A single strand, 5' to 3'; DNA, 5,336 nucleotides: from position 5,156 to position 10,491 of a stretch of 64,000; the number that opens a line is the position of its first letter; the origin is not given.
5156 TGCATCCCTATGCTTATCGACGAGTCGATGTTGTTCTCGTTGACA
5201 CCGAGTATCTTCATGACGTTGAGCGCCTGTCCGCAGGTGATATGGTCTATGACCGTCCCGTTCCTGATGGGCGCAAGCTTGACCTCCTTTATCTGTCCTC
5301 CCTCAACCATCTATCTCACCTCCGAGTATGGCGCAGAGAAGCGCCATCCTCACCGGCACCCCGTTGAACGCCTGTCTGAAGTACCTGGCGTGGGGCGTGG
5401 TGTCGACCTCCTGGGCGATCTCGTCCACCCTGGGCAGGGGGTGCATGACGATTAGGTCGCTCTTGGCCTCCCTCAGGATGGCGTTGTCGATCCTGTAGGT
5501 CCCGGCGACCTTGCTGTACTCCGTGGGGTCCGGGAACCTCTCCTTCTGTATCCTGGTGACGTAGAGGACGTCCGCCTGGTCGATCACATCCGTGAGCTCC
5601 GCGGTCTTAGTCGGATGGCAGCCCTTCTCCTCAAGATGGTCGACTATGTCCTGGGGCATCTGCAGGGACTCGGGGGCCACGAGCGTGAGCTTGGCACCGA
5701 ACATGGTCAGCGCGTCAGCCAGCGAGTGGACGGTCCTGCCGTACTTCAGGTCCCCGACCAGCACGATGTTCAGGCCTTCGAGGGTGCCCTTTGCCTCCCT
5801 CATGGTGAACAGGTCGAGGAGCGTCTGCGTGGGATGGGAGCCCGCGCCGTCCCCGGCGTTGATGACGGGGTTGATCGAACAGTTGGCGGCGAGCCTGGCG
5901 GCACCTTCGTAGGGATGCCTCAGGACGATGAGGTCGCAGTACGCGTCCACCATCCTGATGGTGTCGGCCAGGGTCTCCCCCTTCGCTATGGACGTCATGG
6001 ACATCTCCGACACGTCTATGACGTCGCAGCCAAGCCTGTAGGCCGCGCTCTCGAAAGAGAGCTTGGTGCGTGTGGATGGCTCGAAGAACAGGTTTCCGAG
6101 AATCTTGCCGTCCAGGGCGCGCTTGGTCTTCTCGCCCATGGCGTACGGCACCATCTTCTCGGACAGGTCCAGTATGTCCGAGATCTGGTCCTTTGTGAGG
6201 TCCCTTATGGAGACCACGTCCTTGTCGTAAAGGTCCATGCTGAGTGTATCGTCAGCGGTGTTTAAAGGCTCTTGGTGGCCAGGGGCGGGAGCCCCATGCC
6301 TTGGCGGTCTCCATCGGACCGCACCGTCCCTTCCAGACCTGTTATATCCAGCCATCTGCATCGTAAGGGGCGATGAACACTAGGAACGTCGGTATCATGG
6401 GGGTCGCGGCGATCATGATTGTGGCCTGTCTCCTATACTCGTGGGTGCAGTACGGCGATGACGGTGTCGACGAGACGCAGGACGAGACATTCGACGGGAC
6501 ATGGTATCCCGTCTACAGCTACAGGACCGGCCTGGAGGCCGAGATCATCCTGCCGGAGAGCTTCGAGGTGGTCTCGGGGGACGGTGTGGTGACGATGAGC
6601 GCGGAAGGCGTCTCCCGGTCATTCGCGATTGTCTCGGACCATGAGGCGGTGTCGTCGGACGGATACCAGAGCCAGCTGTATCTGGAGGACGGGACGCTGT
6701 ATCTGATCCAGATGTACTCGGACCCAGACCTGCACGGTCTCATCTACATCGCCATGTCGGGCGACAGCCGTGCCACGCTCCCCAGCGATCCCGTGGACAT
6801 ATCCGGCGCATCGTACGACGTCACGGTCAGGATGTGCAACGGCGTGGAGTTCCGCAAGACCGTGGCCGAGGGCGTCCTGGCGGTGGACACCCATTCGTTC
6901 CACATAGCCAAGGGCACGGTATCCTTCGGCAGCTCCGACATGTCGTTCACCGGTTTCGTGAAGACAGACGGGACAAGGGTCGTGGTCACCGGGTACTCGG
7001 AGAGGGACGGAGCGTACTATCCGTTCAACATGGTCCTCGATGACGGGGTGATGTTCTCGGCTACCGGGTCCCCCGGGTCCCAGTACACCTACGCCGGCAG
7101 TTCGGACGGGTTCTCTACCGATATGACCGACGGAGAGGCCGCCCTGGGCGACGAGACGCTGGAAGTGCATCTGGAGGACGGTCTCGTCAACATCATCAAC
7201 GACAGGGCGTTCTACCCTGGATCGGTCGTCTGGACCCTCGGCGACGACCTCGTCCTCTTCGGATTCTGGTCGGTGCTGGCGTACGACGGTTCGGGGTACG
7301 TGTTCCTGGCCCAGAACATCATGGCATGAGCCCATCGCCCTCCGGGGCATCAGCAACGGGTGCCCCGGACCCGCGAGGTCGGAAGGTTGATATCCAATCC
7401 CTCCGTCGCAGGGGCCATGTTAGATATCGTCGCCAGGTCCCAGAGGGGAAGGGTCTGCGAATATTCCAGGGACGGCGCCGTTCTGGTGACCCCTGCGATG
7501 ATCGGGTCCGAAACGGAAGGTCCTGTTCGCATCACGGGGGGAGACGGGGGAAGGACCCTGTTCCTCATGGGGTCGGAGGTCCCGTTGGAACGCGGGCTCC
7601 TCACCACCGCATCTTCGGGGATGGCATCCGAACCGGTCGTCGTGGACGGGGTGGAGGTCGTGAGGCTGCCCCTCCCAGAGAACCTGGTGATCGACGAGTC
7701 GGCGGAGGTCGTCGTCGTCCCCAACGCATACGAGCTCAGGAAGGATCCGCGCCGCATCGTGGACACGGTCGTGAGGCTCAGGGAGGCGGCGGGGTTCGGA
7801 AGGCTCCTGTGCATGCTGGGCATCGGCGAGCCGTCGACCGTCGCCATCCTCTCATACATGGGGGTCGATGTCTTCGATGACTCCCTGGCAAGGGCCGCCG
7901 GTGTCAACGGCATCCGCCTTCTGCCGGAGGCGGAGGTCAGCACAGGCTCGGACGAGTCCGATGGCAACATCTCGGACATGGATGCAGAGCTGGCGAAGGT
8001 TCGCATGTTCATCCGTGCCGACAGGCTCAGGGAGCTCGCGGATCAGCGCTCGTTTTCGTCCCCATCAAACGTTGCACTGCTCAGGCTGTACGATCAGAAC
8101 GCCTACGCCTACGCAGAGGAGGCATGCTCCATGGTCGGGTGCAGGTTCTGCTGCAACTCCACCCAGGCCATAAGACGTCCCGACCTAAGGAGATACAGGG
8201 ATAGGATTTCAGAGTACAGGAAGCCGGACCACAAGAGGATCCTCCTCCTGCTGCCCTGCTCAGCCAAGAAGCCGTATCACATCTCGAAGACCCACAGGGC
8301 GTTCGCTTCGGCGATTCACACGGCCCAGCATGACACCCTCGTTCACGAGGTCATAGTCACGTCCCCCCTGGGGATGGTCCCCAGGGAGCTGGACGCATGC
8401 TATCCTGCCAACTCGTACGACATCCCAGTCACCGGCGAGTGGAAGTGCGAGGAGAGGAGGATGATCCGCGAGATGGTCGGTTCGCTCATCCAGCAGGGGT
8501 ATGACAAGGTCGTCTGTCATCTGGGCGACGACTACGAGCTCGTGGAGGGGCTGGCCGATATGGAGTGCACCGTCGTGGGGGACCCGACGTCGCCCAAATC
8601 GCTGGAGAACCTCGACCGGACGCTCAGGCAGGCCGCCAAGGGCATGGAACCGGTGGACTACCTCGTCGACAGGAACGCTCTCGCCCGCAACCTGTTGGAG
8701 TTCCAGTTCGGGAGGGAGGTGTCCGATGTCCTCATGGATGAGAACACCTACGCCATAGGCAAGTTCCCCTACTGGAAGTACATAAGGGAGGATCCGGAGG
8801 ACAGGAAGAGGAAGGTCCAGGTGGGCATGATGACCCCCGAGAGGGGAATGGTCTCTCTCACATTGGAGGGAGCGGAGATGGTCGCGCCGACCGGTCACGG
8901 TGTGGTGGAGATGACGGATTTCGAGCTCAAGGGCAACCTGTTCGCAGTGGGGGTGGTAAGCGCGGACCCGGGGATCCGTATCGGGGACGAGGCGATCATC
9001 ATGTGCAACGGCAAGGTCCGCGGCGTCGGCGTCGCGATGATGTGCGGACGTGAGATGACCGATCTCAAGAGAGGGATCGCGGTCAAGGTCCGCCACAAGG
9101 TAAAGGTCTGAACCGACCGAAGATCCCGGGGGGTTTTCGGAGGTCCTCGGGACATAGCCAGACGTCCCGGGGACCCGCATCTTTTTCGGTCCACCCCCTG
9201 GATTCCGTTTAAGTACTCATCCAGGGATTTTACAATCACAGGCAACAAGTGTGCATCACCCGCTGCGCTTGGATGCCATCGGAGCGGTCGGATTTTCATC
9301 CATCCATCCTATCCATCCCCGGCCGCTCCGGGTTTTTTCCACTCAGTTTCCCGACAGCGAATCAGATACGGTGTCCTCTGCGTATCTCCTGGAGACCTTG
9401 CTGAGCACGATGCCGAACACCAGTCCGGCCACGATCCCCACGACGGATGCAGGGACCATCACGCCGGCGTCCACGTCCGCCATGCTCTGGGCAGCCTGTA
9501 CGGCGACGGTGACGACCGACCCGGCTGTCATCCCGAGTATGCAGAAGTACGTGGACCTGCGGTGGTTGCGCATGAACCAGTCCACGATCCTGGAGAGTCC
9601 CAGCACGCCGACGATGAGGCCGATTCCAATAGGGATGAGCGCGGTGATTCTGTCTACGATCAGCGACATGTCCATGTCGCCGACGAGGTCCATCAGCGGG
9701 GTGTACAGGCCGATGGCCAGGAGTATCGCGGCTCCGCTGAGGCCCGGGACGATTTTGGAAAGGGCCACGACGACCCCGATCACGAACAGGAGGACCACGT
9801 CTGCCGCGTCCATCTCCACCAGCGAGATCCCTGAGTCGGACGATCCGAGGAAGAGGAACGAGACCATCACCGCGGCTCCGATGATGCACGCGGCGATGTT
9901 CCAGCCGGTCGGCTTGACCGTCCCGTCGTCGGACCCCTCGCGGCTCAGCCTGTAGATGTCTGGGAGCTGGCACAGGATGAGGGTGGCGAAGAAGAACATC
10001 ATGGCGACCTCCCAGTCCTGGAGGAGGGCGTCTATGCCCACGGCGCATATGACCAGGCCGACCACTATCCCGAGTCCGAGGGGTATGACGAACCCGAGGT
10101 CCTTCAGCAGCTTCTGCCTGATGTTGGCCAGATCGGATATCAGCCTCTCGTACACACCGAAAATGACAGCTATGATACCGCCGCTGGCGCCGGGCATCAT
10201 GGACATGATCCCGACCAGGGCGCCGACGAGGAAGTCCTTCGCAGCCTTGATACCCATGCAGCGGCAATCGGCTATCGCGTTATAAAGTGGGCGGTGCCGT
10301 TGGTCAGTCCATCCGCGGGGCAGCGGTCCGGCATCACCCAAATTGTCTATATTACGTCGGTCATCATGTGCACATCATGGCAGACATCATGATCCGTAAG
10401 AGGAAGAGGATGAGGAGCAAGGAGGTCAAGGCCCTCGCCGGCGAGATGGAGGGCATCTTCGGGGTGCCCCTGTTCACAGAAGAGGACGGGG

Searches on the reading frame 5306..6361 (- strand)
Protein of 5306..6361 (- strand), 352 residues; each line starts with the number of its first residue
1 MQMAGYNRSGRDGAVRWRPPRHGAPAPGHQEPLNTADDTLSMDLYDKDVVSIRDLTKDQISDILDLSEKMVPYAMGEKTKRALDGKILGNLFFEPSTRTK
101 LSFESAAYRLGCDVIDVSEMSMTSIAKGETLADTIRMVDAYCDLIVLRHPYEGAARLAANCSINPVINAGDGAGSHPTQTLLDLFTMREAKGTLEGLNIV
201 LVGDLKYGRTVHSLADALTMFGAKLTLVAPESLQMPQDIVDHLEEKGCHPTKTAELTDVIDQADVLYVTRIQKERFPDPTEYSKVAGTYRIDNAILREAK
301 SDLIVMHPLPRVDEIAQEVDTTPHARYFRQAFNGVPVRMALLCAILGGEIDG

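Call 18: search_protein_families(library=pfam, proteins=[window:5306-6361:-], max_evalue=0.00001)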
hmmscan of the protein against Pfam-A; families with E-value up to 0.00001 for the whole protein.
window:5306-6361:- (352 aa): 2 families
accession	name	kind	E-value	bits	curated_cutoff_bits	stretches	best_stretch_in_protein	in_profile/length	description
PF02729.26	OTCace_N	-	1.3e-46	158.8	29.9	1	47-189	1-148/148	Aspartate/ornithine carbamoyltransferase, carbamoyl-P binding domain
PF00185.30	OTCace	-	2.7e-36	125.4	29.4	1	195-344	1-156/157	Aspartate/ornithine carbamoyltransferase, Asp/Orn binding domain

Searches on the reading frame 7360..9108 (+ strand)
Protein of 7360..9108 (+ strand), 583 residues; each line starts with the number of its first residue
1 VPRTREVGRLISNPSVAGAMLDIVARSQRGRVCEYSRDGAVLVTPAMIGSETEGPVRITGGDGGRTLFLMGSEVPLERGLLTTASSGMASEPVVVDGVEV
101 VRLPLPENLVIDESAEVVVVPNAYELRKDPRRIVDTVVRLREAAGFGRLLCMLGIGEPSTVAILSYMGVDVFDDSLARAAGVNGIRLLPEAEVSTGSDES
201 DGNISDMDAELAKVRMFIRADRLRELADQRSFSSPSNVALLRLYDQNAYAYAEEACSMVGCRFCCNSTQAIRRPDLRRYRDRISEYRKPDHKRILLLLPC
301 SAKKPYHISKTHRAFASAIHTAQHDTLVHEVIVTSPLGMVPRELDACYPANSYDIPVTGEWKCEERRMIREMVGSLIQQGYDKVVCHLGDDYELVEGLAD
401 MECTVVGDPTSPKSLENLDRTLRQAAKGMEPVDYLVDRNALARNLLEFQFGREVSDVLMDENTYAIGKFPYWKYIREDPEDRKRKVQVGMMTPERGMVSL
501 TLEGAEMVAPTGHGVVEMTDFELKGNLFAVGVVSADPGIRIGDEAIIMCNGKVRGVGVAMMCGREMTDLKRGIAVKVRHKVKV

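Call 18: search_protein_families(library=pfam, proteins=[window:7360-9108:+], max_evalue=0.00001)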
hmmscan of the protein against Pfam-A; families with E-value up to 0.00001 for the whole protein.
window:7360-9108:+ (583 aa): 2 families
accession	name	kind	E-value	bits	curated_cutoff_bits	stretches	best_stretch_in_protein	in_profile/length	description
PF17884.7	DUF5591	-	4.3e-49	166.7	26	1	277-422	2-150/150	Domain of unknown function (DUF5591)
PF01472.26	PUA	-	1e-11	45.1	24.8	1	522-580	13-73/74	PUA domain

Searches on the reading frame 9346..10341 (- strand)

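Call 55: search_protein_families(library=pfam, proteins=[window:9346-10341:-], max_evalue=0.00001)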
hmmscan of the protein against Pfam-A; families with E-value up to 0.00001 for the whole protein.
window:9346-10341:- (332 aa): 1 family
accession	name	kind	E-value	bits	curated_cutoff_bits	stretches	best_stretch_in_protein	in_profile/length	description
PF04018.18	VCA0040-like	-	1.3e-35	123.6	26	1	43-281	1-230/246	Undecaprenyl phosphate translocase-like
